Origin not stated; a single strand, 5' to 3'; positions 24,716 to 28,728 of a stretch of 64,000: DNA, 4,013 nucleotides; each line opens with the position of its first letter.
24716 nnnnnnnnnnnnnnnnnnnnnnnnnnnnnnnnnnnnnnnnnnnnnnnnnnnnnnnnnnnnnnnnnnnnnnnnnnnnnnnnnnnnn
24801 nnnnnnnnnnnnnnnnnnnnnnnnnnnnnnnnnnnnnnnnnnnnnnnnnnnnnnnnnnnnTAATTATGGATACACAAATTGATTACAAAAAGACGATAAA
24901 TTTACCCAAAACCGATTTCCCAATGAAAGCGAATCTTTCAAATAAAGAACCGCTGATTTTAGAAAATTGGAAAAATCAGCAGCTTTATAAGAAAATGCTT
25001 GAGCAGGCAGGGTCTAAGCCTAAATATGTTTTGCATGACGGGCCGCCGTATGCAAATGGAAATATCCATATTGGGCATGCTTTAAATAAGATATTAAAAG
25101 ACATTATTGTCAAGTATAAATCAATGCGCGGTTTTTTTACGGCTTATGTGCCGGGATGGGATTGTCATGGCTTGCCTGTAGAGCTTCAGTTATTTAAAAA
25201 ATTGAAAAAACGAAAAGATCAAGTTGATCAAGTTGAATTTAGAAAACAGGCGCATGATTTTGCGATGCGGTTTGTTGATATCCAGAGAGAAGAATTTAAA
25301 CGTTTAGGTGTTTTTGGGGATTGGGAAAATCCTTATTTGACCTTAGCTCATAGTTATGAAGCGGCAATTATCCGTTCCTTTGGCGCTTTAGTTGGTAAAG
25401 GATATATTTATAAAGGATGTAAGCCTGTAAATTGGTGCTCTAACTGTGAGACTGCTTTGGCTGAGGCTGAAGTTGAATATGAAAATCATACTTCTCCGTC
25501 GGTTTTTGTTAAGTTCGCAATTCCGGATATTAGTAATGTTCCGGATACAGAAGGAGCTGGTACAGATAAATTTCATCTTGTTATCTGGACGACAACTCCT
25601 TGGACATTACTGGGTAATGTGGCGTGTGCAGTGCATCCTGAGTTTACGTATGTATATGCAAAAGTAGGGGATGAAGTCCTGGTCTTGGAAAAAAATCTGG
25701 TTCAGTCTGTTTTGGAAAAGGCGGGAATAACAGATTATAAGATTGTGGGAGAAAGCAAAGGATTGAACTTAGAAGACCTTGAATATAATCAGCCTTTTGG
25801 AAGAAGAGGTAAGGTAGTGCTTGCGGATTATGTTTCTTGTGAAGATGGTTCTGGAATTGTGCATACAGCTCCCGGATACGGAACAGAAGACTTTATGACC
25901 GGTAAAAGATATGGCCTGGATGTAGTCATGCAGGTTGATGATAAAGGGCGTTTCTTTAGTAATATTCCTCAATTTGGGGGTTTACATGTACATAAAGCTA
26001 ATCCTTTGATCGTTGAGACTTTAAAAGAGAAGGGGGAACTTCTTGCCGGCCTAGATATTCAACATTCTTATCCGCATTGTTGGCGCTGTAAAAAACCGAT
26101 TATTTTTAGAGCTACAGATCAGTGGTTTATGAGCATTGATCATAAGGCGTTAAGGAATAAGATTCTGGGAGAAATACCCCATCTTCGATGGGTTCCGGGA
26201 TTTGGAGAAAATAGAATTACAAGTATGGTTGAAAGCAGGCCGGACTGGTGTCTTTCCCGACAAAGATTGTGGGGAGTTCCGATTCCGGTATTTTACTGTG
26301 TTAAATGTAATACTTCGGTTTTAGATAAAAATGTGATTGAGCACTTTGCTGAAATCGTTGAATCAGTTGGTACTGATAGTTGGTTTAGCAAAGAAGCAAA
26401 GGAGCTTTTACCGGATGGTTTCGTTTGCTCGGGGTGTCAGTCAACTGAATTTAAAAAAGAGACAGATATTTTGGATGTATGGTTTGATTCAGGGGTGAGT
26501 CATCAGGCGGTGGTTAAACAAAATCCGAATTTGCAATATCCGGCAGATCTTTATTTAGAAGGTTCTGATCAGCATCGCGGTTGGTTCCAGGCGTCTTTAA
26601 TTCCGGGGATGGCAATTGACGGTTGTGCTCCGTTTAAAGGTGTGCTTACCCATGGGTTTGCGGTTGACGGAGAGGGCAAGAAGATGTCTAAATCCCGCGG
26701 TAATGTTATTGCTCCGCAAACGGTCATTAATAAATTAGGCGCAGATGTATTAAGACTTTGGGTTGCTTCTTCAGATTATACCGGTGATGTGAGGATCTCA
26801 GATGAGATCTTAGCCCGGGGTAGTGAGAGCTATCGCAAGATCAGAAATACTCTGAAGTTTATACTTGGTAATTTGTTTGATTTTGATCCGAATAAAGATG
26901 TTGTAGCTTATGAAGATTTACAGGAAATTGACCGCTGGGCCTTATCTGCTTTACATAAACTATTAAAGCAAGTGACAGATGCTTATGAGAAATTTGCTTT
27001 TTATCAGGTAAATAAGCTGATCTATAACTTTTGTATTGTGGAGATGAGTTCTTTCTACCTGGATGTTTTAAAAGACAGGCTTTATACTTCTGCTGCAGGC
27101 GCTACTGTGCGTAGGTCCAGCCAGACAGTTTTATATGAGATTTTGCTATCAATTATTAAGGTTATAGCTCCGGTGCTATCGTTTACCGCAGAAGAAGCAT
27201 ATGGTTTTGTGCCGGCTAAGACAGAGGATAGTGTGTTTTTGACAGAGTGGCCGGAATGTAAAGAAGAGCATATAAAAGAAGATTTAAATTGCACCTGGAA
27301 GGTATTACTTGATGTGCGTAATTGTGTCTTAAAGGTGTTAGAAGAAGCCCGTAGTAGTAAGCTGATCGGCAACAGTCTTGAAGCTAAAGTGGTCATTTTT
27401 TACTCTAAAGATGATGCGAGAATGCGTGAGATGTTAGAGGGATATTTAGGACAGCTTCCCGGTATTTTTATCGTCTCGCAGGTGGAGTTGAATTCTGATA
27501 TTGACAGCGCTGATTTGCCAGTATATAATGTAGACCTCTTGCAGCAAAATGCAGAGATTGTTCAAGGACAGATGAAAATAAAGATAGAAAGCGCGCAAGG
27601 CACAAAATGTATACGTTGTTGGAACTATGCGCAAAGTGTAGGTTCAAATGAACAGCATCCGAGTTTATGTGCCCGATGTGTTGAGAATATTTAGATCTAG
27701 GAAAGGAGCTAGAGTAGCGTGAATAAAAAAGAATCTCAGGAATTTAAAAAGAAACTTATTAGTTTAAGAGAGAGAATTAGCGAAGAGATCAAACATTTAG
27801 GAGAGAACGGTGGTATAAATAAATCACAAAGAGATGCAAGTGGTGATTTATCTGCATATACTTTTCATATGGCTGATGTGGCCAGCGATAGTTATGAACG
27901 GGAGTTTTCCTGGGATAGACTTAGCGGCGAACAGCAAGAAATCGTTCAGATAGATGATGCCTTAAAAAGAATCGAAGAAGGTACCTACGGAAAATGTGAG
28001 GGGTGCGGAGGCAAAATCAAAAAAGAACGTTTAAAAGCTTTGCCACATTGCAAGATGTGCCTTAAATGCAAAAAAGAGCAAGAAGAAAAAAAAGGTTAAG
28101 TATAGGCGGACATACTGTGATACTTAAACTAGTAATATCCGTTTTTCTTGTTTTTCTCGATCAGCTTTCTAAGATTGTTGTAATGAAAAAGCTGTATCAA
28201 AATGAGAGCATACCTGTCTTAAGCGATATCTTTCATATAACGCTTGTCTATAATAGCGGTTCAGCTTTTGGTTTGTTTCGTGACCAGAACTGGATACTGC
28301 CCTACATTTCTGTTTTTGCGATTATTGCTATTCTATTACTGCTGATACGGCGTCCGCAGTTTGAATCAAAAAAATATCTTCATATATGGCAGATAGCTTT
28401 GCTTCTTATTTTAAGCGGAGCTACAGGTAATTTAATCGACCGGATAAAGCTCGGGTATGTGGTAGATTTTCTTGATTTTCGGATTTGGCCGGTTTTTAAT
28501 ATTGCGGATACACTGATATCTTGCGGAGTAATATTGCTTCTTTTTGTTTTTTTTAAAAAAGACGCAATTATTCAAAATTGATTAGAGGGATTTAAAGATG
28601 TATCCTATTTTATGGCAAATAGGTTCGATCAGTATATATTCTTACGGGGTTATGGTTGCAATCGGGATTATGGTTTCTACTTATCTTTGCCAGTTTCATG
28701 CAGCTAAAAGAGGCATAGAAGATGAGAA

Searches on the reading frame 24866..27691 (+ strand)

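Call 58: search_protein_families(library=pfam, proteins=[window:24866-27691:+], max_evalue=0.0001)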
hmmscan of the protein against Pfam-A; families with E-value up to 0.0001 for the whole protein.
window:24866-27691:+ (942 aa): 6 families
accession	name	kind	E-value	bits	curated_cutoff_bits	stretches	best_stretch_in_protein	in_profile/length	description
PF00133.28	tRNA-synt_1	-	1.4e-142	475.8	22.7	1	31-645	2-414/414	tRNA synthetases class I (I, L, M and V)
PF08264.19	Anticodon_1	-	3.2e-34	118.4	25.1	1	689-844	1-148/148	Anticodon-binding domain of tRNA ligase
PF09334.17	tRNA-synt_1g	-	9.6e-25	87.6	20.1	2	61-204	8-136/391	tRNA synthetases class I (M)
PF06827.20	zf-FPG_IleRS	-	1.5e-07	31.5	21.3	1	914-940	3-29/30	Zinc finger found in FPG and IleRS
PF01406.26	tRNA-synt_1e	-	3.4e-06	27.1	27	0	596-651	243-298/301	tRNA synthetases class I (C) catalytic domain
PF01921.24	tRNA-synt_1f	-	8e-05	22.1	27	0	599-663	275-339/360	tRNA synthetases class I (K)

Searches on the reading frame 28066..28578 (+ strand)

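Call 58: search_protein_families(library=pfam, proteins=[window:28066-28578:+], max_evalue=0.0001)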
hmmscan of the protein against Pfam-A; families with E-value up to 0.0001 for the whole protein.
window:28066-28578:+ (171 aa): 1 family
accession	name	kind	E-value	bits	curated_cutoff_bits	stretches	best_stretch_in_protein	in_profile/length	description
PF01252.23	Peptidase_A8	-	1.7e-38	132.4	25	1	24-163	1-141/142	Signal peptidase (SPase) II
